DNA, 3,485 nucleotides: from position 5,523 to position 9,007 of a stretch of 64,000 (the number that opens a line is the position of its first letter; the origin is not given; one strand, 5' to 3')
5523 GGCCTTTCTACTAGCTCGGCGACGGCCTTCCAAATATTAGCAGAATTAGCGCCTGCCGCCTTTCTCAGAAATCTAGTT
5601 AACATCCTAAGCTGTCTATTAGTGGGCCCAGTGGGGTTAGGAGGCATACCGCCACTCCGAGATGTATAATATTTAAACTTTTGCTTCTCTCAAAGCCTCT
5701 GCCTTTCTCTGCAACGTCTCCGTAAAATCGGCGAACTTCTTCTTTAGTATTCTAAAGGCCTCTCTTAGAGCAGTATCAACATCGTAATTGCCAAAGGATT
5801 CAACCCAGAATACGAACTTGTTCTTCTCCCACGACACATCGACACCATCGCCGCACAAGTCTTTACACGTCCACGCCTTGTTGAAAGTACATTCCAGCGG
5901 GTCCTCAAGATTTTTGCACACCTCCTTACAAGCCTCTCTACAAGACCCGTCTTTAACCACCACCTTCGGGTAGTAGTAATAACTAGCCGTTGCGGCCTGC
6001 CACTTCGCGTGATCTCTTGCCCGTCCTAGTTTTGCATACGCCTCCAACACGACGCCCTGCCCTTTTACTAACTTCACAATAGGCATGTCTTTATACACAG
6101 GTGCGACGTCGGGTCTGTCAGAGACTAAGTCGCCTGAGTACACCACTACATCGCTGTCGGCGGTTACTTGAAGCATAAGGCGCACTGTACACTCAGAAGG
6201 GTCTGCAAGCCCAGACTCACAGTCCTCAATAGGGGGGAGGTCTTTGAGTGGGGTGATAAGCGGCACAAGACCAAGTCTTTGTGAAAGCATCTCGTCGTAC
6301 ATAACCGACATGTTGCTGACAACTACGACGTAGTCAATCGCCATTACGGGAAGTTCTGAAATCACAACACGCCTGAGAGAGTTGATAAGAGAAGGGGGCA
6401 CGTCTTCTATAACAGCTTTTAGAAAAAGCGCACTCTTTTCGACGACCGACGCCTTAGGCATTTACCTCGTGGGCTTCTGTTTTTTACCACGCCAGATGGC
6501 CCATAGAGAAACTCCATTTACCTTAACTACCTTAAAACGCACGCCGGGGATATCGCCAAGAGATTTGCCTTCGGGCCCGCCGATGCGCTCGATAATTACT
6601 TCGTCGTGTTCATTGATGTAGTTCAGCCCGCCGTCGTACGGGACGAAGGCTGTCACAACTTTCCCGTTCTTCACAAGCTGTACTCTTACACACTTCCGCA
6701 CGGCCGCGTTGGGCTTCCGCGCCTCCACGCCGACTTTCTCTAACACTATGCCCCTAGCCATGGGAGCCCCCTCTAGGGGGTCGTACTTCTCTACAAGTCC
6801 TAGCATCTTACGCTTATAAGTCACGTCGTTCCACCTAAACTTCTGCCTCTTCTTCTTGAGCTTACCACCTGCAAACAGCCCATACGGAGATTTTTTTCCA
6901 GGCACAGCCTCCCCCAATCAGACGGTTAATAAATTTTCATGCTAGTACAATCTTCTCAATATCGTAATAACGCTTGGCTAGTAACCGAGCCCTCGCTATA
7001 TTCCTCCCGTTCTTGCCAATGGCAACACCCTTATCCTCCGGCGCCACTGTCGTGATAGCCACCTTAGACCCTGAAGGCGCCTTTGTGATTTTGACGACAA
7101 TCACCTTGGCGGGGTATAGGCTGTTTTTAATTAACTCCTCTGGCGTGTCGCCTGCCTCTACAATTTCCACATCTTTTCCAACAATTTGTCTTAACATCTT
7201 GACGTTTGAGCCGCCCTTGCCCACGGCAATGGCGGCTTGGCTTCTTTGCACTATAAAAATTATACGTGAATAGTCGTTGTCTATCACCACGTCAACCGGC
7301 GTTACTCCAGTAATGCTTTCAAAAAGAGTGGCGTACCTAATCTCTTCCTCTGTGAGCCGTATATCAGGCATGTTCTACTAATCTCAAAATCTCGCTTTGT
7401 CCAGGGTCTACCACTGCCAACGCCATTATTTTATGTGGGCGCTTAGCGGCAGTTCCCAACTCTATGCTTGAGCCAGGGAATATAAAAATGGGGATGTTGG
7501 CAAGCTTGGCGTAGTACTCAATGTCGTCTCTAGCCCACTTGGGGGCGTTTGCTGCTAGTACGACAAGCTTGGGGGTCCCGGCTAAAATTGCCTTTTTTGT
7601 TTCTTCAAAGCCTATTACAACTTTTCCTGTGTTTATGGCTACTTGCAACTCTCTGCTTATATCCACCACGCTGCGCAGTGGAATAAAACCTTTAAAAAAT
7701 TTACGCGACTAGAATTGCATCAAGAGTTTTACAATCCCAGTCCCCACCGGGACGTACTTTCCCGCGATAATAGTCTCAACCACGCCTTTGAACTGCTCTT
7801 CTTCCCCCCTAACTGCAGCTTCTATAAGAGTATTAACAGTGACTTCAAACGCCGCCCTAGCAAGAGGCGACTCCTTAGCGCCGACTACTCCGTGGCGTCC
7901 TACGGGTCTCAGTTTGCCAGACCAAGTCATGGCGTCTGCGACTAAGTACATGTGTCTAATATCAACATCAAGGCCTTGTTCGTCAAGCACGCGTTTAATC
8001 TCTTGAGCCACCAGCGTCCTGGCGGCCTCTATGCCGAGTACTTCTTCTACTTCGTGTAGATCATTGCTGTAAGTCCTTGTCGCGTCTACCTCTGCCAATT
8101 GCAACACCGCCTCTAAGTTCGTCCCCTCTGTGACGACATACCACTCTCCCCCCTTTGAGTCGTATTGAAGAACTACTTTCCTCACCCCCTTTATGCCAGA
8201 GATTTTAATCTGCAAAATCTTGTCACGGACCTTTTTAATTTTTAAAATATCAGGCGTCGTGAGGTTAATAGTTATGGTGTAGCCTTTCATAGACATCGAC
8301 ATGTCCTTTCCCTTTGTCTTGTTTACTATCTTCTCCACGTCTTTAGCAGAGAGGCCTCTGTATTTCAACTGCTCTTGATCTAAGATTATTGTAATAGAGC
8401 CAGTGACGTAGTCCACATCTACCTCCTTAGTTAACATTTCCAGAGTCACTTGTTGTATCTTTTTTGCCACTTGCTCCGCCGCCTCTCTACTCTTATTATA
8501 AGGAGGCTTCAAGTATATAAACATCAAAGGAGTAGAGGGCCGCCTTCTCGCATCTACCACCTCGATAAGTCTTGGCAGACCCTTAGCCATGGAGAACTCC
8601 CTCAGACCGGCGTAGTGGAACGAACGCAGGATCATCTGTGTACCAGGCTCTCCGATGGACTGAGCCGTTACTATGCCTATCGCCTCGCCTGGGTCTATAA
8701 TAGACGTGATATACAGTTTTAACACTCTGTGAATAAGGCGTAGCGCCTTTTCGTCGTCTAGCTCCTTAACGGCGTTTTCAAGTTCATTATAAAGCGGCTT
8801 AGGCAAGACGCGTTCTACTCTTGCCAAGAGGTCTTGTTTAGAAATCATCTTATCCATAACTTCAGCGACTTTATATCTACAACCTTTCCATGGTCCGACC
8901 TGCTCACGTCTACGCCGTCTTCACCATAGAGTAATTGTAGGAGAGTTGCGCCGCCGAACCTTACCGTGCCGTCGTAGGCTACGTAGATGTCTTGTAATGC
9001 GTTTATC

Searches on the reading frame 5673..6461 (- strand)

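Call 66: search_protein_families(library=pfam, proteins=[window:5673-6461:-], max_evalue=0.00001)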
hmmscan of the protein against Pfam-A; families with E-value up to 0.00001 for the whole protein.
window:5673-6461:- (262 aa): 2 families
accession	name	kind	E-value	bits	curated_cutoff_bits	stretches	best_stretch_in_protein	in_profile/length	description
PF01193.29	RNA_pol_L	-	9.2e-14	51.4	24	1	17-243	3-74/74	RNA polymerase Rpb3/Rpb11 dimerisation domain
PF01000.31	RNA_pol_A_bac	-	3.9e-13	50.1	33.9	1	59-155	6-103/119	RNA polymerase Rpb3/RpoA insert domain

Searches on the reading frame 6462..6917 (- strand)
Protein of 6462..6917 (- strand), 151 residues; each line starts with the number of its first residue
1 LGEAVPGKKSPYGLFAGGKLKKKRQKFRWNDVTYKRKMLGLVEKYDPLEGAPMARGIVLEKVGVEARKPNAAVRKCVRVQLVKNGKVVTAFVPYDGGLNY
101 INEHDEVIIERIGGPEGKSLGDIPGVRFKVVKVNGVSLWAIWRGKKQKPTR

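Call 66: search_protein_families(library=pfam, proteins=[window:6462-6917:-], max_evalue=0.00001)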
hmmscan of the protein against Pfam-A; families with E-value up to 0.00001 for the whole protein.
window:6462-6917:- (151 aa): 1 family
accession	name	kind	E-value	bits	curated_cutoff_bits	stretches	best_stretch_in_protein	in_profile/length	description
PF00164.32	Ribosom_S12_S23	-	7.9e-44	148.3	22.3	1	43-150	3-109/110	Ribosomal protein S12/S23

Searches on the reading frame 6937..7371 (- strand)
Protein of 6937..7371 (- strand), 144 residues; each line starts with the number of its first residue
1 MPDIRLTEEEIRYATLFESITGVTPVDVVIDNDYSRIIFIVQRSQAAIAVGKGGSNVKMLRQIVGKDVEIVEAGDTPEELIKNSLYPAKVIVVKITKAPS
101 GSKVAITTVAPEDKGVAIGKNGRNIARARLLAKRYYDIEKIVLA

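Call 66: search_protein_families(library=pfam, proteins=[window:6937-7371:-], max_evalue=0.00001)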
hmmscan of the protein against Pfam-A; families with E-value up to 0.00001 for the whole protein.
window:6937-7371:- (144 aa): 4 families
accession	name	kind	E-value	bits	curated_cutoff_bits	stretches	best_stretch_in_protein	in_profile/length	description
PF07650.23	KH_2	-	2.2e-17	63.1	22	1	14-88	4-66/78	KH domain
PF13184.12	KH_5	-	9.2e-09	35.8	27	1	35-95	3-69/69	NusA-like KH domain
PF13083.13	KH_KhpA-B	-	2.5e-06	27.8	32.1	0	89-135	16-61/73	KhpA/KhpB, KH domain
PF23095.1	KH_NusA_C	-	8.2e-06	26.2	34.2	0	105-139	1-33/59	Transcription termination/antitermination protein NusA, KH domain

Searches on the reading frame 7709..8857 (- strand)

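Call 66: search_protein_families(library=pfam, proteins=[window:7709-8857:-], max_evalue=0.00001)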
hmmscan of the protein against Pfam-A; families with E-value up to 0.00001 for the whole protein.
window:7709-8857:- (382 aa): 1 family
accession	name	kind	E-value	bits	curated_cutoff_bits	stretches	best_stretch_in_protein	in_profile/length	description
PF04998.22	RNA_pol_Rpb1_5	-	3.1e-50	171.6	28.5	1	36-329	66-264/267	RNA polymerase Rpb1, domain 5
